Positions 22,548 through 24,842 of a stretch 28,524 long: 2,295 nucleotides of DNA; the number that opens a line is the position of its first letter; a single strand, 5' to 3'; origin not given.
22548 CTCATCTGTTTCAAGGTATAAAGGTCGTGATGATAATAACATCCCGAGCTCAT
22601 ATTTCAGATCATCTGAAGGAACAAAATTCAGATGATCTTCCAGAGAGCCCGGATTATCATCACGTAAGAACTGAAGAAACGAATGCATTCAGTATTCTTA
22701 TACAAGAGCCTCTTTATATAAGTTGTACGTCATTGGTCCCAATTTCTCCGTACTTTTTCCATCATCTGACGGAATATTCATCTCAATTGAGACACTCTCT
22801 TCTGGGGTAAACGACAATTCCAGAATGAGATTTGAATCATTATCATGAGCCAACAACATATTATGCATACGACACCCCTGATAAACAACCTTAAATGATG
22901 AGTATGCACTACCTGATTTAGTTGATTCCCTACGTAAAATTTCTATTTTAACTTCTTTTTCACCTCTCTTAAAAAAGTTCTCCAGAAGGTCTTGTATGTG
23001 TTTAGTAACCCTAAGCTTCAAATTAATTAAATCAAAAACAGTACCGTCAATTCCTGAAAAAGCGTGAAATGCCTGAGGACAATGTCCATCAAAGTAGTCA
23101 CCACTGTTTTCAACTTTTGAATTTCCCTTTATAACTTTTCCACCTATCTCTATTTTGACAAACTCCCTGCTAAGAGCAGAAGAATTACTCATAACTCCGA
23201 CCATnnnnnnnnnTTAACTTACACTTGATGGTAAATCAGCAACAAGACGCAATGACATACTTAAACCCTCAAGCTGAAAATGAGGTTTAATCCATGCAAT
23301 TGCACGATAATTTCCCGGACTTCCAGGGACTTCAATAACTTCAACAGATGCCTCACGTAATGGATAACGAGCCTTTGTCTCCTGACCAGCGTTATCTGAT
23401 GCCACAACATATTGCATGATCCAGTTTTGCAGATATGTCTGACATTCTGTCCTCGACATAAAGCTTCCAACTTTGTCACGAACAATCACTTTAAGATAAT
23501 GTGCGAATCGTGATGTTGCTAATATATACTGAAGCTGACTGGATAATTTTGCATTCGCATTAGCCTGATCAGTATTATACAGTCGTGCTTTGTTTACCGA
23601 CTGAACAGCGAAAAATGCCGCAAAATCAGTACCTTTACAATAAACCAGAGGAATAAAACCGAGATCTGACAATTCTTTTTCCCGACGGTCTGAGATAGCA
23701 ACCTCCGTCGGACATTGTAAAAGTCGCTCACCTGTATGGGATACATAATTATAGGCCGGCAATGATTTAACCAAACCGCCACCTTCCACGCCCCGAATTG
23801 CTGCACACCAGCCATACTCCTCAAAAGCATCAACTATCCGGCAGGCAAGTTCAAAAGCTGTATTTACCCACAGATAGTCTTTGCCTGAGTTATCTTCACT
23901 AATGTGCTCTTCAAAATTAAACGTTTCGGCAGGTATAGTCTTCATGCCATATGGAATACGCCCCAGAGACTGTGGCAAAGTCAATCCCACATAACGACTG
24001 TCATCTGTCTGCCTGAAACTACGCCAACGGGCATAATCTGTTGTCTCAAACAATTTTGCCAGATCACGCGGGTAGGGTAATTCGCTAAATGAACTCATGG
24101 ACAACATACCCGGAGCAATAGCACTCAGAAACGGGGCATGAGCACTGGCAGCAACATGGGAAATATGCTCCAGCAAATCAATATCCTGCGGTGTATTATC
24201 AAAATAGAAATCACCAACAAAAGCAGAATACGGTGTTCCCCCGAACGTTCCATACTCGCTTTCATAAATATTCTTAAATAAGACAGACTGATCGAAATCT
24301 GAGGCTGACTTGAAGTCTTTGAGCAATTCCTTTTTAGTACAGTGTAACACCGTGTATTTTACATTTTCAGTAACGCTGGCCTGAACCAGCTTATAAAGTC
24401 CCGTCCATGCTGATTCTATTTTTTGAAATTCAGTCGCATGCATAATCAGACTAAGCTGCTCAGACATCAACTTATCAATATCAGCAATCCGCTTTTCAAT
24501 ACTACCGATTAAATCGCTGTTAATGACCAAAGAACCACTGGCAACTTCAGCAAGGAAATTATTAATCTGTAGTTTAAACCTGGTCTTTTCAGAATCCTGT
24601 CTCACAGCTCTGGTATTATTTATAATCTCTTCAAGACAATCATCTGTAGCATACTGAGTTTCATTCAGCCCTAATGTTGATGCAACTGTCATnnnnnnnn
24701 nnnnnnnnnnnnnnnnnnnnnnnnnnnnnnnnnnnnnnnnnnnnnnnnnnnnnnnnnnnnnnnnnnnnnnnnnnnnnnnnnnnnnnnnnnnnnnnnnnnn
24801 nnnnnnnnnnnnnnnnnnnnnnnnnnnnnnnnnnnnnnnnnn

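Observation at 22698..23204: Hcp position is occupied by a highly divergent 168-aa protein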

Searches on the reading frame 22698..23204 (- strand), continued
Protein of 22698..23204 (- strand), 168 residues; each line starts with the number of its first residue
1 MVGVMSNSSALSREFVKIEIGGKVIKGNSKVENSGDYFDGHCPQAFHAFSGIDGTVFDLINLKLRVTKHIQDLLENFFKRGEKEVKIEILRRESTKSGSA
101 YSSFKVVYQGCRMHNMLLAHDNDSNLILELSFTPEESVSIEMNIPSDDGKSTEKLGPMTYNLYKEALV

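Call 46: find_encoding_contigs(protein=P0068, flank=10000, max_places=1)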
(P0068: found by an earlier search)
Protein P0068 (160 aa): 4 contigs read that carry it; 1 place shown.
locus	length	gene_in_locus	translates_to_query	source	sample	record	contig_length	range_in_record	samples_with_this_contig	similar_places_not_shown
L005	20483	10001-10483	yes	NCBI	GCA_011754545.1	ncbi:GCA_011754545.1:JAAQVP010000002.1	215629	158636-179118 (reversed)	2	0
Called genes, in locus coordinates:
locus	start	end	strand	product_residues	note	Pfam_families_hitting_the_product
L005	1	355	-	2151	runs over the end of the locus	PF11924:IAT_beta, PF02369:Big_1, PF09134:Invasin_D3, PF18565:Glyco_hydro2_C5 (faint), PF02369:Big_1, PF09134:Invasin_D3, PF23197:IG_AIR9 (faint), PF21764:Invasin_D4, +1 more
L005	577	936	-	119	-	PF13560:HTH_31, PF01381:HTH_3, PF12844:HTH_19 (weak)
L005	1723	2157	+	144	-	-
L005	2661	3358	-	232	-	PF03811:Zn_ribbon_InsA, PF12759:HTH_Tnp_IS1, PF03400:DDE_Tnp_IS1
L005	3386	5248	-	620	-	PF11924:IAT_beta, PF09134:Invasin_D3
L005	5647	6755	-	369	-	PF01527:HTH_Tnp_1, PF02796:HTH_7 (faint), PF13384:HTH_23 (weak), PF13518:HTH_28 (faint), PF13551:HTH_29 (faint), PF13276:HTH_21 (weak), PF00665:rve, PF13683:rve_3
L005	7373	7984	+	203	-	-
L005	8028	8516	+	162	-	PF05591:T6SS_VipA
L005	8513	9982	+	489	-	PF05943:VipB, PF18945:VipB_2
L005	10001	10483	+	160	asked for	-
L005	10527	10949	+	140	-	PF04965:GPW_gp25 (weak)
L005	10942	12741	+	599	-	PF05947:T6SS_TssF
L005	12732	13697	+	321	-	PF06996:T6SS_TssG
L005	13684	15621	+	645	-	PF05954:Phage_GPD, PF04717:Phage_base_V, PF22178:Gp5_trimer_C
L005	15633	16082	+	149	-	PF22011:DUF6931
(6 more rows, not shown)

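Call 47: find_encoding_contigs(protein=P0064, flank=10000, max_places=1)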
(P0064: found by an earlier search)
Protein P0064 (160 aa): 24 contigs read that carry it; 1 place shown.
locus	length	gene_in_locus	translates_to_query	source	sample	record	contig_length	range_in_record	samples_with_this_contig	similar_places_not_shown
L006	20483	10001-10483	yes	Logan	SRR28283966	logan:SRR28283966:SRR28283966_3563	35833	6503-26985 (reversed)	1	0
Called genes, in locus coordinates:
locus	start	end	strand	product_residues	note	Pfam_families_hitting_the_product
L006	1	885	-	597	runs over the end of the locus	PF03235:GmrSD_N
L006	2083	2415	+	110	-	-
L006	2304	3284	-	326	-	PF18090:SoPB_HTH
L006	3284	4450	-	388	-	PF01656:CbiA, PF13614:AAA_31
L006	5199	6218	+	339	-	PF01051:Rep3_N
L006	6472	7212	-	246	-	PF00589:Phage_integrase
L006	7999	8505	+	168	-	PF05591:T6SS_VipA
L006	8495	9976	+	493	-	PF05943:VipB, PF18945:VipB_2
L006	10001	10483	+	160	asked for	-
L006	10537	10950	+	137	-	PF04965:GPW_gp25 (weak)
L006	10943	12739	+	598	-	PF05947:T6SS_TssF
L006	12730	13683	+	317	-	PF06996:T6SS_TssG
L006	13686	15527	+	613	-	PF05954:Phage_GPD, PF04717:Phage_base_V, PF22178:Gp5_trimer_C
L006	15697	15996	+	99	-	PF05488:PAAR_motif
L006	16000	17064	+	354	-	PF06812:ImpA_N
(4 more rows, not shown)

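Call 48: find_encoding_contigs(protein=P0030, flank=10000, max_places=1)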
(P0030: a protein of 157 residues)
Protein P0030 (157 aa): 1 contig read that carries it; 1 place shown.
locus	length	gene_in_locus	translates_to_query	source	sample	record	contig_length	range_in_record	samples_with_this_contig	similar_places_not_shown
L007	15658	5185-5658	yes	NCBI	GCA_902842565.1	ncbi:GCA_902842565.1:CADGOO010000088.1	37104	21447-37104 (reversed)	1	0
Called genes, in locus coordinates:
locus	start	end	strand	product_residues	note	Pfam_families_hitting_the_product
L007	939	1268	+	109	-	PF03592:Terminase_2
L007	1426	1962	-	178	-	PF01797:Y1_Tnp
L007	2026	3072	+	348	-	PF01385:OrfB_IS605, PF07282:Cas12f1-like_TNB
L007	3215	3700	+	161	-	PF05591:T6SS_VipA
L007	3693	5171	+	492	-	PF05943:VipB, PF18945:VipB_2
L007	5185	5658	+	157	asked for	-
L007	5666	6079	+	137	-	-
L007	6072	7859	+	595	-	PF05947:T6SS_TssF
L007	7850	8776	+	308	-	PF06996:T6SS_TssG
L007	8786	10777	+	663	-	PF05954:Phage_GPD, PF04717:Phage_base_V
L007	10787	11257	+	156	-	PF22011:DUF6931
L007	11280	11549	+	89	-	PF05488:PAAR_motif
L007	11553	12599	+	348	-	PF06812:ImpA_N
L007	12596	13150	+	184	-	PF12790:T6SS-SciN (weak)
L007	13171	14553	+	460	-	PF05936:T6SS_VasE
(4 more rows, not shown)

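Call 49: find_encoding_contigs(protein=P0037, flank=10000, max_places=1)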
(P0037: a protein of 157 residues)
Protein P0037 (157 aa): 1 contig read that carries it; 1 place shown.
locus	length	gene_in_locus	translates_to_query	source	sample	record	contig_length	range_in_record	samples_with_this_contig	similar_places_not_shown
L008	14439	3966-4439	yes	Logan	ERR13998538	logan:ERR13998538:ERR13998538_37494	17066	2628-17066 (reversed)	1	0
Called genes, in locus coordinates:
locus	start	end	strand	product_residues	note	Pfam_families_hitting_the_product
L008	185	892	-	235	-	PF00665:rve, PF13610:DDE_Tnp_IS240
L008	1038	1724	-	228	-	-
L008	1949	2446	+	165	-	PF05591:T6SS_VipA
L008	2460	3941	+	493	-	PF05943:VipB, PF18945:VipB_2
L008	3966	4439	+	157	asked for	-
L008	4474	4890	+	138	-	PF04965:GPW_gp25 (weak)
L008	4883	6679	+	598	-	PF05947:T6SS_TssF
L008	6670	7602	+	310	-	PF06996:T6SS_TssG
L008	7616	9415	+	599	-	PF05954:Phage_GPD, PF04717:Phage_base_V, PF22178:Gp5_trimer_C (weak)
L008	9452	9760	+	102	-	PF05488:PAAR_motif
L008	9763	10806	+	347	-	PF06812:ImpA_N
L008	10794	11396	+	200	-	PF12790:T6SS-SciN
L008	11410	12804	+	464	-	PF05936:T6SS_VasE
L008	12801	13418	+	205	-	PF09850:DotU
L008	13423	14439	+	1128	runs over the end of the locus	PF14331:IcmF-related_N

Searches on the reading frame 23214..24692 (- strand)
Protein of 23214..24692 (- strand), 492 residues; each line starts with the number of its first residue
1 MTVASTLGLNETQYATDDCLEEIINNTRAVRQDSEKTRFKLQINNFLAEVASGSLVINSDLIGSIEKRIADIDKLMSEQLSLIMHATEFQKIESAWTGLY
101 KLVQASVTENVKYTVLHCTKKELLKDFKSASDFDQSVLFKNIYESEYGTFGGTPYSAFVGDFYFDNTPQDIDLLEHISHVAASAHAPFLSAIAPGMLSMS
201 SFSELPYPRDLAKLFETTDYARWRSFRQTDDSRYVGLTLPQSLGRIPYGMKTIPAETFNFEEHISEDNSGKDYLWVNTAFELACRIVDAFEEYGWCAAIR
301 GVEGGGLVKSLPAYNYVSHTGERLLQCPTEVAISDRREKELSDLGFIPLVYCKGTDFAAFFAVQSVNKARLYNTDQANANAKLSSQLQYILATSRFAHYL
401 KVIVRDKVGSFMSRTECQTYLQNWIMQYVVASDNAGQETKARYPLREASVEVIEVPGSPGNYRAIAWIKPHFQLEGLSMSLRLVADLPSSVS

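Call 17: search_protein_families(proteins=[window:23214-24692:-], library=ncbifam, max_evalue=0.01)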
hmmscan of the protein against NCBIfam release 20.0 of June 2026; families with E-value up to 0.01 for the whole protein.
window:23214-24692:- (492 aa): 1 family
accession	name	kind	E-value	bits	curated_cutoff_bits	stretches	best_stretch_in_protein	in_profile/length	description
TIGR03355.1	VI_chp_2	equivalog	4.1e-202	672.2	271.5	1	18-488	3-473/473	type VI secretion system contractile sheath large subunit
